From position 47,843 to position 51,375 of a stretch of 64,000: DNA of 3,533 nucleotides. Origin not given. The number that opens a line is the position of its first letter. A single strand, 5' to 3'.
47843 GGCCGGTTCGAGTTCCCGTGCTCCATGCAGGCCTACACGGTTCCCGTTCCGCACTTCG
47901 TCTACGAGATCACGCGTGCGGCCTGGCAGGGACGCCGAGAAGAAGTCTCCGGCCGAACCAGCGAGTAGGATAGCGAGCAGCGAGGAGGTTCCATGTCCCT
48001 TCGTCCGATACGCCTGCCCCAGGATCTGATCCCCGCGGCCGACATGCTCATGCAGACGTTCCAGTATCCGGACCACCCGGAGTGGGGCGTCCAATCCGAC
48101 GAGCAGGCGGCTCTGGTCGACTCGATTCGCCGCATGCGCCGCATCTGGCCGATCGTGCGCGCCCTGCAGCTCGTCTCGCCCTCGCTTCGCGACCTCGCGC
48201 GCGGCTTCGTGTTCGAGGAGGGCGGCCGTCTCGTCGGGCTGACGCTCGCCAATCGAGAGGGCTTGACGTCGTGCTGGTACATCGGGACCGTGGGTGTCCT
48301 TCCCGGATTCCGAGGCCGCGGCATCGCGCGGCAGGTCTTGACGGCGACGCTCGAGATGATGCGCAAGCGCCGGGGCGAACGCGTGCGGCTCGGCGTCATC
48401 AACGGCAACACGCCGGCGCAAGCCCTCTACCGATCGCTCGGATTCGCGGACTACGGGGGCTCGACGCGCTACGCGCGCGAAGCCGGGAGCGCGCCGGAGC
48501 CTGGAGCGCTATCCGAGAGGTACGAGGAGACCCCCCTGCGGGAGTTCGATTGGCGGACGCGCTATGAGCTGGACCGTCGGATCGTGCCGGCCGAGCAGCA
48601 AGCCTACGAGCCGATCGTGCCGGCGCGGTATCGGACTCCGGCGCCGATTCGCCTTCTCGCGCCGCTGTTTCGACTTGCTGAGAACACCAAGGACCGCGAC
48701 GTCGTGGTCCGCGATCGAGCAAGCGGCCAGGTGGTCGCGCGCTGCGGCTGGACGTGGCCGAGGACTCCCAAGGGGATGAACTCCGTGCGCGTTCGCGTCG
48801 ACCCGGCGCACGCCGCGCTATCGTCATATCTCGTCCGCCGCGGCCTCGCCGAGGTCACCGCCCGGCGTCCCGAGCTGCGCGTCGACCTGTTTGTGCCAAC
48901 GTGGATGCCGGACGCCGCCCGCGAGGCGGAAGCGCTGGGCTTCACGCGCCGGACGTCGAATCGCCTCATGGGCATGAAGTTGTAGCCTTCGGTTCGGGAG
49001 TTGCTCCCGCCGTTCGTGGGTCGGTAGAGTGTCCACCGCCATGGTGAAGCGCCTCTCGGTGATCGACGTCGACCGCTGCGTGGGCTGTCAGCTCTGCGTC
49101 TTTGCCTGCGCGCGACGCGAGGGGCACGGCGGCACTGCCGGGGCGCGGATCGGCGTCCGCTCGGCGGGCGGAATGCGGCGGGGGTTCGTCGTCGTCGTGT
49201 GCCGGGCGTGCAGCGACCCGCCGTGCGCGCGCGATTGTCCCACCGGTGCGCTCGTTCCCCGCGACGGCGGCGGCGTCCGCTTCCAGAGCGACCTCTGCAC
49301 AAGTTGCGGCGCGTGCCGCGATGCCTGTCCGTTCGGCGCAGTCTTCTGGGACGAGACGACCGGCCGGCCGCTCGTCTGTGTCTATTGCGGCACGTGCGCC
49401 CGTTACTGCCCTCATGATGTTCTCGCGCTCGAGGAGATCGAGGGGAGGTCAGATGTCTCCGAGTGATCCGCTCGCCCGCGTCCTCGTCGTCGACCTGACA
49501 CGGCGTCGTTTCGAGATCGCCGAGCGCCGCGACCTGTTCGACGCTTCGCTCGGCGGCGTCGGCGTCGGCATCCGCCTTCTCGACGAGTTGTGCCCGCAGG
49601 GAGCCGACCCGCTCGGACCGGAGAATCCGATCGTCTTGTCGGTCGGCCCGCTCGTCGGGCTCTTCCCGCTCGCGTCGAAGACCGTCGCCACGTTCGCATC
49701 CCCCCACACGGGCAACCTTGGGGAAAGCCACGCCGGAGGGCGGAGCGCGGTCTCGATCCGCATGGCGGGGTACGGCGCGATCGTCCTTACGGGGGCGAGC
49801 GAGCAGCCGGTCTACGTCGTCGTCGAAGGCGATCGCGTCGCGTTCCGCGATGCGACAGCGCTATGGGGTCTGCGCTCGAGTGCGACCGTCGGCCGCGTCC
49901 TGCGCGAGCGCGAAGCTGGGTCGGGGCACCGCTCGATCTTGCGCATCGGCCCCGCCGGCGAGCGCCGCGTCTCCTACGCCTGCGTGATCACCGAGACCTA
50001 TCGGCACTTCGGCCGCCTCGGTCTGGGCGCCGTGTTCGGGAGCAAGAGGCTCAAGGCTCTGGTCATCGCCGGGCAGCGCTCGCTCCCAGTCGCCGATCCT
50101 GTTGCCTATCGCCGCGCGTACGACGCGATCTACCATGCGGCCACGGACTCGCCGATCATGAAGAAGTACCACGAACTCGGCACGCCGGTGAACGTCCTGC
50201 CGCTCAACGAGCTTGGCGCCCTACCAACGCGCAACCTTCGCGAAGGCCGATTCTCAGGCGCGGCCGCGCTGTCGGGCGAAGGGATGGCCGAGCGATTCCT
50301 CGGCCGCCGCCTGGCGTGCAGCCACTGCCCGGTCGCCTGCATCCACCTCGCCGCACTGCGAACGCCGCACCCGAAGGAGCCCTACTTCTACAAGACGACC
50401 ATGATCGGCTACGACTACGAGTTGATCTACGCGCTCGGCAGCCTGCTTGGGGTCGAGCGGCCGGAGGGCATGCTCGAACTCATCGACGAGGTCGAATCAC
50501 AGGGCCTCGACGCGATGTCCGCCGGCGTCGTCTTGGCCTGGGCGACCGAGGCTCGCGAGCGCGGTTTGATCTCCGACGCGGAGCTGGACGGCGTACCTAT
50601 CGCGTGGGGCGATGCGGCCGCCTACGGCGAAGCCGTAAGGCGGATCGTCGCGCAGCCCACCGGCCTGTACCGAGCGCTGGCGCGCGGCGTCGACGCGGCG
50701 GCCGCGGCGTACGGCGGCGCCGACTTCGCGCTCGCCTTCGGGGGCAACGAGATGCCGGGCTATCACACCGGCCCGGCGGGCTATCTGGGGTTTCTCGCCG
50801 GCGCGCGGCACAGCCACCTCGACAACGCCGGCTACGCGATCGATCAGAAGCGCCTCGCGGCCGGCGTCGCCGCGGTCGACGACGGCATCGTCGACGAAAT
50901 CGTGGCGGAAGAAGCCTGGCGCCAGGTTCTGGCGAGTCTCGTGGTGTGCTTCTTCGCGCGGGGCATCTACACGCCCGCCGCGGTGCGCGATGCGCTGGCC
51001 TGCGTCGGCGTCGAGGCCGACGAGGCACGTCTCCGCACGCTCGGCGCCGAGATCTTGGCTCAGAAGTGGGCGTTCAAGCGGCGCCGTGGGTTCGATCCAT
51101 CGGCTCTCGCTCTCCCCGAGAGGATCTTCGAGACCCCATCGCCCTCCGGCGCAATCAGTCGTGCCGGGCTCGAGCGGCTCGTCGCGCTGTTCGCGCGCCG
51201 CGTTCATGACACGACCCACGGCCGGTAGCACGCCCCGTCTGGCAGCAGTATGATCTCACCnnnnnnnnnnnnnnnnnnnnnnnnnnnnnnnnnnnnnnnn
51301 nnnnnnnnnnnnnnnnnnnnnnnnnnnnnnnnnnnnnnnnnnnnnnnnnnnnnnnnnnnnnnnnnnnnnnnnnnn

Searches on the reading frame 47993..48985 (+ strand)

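Call 102: search_protein_families(library=pfam, proteins=[window:47993-48985:+], max_evalue=0.00001)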
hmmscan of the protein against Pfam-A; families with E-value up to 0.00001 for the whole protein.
window:47993-48985:+ (330 aa): 5 families
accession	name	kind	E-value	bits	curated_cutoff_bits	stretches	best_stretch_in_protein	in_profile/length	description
PF00583.31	Acetyltransf_1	-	3.2e-17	63.3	20.7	1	69-151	33-116/116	Acetyltransferase (GNAT) family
PF13508.13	Acetyltransf_7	-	4e-11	43.6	27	1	70-152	4-83/84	Acetyltransferase (GNAT) domain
PF08445.16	FR47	-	6.4e-09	36.1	22.1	1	96-154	23-80/86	FR47-like protein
PF13673.13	Acetyltransf_10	-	1.5e-07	31.8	23.6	1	72-156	34-111/128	Acetyltransferase (GNAT) domain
PF13527.13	Acetyltransf_9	-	5.6e-06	26.8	25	0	76-151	48-124/127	Acetyltransferase (GNAT) domain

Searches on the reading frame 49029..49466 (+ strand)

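Call 102: search_protein_families(library=pfam, proteins=[window:49029-49466:+], max_evalue=0.00001)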
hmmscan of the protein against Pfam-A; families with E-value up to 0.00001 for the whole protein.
window:49029-49466:+ (145 aa): 12 families
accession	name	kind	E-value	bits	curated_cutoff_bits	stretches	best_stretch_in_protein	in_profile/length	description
PF00037.32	Fer4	-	1.6e-16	59.8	21.1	1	86-105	4-23/24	4Fe-4S binding domain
PF12838.12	Fer4_7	-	1.7e-13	51.3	27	1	58-104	2-52/52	4Fe-4S dicluster domain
PF13187.11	Fer4_9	-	2e-12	47.4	27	1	58-104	2-51/52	4Fe-4S dicluster domain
PF12837.12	Fer4_6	-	3.4e-11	43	25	0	83-104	2-23/24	4Fe-4S binding domain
PF13247.11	Fer4_11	-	1.5e-09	38.4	26.2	1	53-121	5-75/100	4Fe-4S dicluster domain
PF13484.11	Fer4_16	-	2.9e-09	38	30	0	90-105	2-17/66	4Fe-4S double cluster binding domain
PF12797.12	Fer4_2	-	9e-09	35.2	24.5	0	83-102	3-22/22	4Fe-4S binding domain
PF13237.11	Fer4_10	-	1e-08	35.4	25.5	0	84-128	3-53/53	4Fe-4S dicluster domain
PF14697.11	Fer4_21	-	2.5e-07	31.2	35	0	11-28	2-19/59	4Fe-4S dicluster domain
PF13183.11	Fer4_8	-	5.1e-07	30.6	27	0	88-104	3-19/68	4Fe-4S dicluster domain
PF12800.12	Fer4_4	-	1.8e-06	28.2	24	0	88-103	2-17/17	4Fe-4S binding domain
PF13534.11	Fer4_17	-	4e-06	27.7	22.2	0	117-131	46-60/61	4Fe-4S dicluster domain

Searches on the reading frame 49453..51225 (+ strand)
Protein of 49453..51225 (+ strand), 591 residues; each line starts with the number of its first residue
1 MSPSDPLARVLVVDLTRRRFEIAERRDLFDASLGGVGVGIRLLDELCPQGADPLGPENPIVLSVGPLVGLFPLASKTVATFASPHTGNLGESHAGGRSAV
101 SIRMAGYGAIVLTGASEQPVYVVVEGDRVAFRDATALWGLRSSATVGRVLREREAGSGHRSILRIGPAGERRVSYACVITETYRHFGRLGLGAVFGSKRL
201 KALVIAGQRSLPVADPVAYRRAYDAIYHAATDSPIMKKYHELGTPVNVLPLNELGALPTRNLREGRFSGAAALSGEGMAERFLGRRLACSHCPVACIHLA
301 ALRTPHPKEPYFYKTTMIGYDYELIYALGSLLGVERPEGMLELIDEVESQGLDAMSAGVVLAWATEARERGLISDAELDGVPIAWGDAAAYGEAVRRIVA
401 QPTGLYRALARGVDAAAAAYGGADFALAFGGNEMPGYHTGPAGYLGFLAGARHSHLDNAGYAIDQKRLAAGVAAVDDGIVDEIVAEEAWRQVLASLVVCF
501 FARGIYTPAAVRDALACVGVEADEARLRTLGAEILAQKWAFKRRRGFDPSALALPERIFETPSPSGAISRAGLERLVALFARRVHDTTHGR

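Call 82: find_related_loci(query=window:49453-51225:+, collection=metagenome_contigs, flank=6000)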
Query window:49453-51225:+ (591 aa) in metagenome_contigs; peptide patterns used: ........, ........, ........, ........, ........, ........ (x = any residue, [..] = any of these).
600 stretches matched a pattern (row limit reached: there are more); 544 encode a relative of the query (tblastn E <= 1e-3); the best 80 are kept; 80 distinct loci.
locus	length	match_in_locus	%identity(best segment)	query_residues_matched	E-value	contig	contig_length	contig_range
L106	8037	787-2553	77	1-589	0e+0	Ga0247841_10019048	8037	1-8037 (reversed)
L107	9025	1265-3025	77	1-587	0e+0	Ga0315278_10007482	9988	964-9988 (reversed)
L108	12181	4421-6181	77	1-587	0e+0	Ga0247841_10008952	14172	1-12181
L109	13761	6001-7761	69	1-587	0e+0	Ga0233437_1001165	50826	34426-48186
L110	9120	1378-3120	72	1-581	0e+0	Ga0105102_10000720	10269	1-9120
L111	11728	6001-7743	72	1-581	0e+0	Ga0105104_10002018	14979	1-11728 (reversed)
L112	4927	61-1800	70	1-580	0e+0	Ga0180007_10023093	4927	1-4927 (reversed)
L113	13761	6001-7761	70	1-587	0e+0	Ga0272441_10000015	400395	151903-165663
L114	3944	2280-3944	73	1-555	0e+0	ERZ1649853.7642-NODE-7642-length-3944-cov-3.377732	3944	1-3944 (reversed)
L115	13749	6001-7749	68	1-583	0e+0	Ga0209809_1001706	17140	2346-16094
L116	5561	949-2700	71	1-584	0e+0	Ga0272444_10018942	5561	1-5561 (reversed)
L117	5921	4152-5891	69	5-584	0e+0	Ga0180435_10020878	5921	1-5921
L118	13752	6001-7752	68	1-584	0e+0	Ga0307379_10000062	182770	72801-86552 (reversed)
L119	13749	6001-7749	68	1-583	0e+0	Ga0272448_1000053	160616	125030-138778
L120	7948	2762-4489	69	5-580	0e+0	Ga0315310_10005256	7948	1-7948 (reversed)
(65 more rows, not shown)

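Call 102: search_protein_families(library=pfam, proteins=[window:49453-51225:+], max_evalue=0.00001)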
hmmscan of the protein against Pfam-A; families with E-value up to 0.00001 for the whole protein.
window:49453-51225:+ (591 aa): 2 families
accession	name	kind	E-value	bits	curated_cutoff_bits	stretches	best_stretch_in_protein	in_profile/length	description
PF02730.20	AFOR_N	-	2.8e-64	217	29.8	1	9-207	2-198/199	Aldehyde ferredoxin oxidoreductase, N-terminal domain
PF01314.23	AFOR_C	-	2.2e-59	202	27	1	224-569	4-350/385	Aldehyde ferredoxin oxidoreductase, domains 2 & 3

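Call 105: search_protein_families(library=pfam, proteins=[L107:3046-3432:-, L106:2596-2826:+], max_evalue=0.01)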
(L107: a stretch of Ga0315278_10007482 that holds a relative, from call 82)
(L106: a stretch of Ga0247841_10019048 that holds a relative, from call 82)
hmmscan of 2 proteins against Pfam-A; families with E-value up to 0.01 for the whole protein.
L107:3046-3432:- (128 aa): 2 families
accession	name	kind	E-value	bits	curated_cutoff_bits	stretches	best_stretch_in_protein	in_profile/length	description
PF06769.20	YoeB_toxin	-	1.7e-09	38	27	1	48-127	1-80/80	YoeB-like toxin of bacterial type II toxin-antitoxin system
PF05016.21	ParE_toxin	-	0.00011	23.1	23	1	46-126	1-85/89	ParE toxin of type II toxin-antitoxin system, parDE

L106:2596-2826:+ (76 aa): 0 families
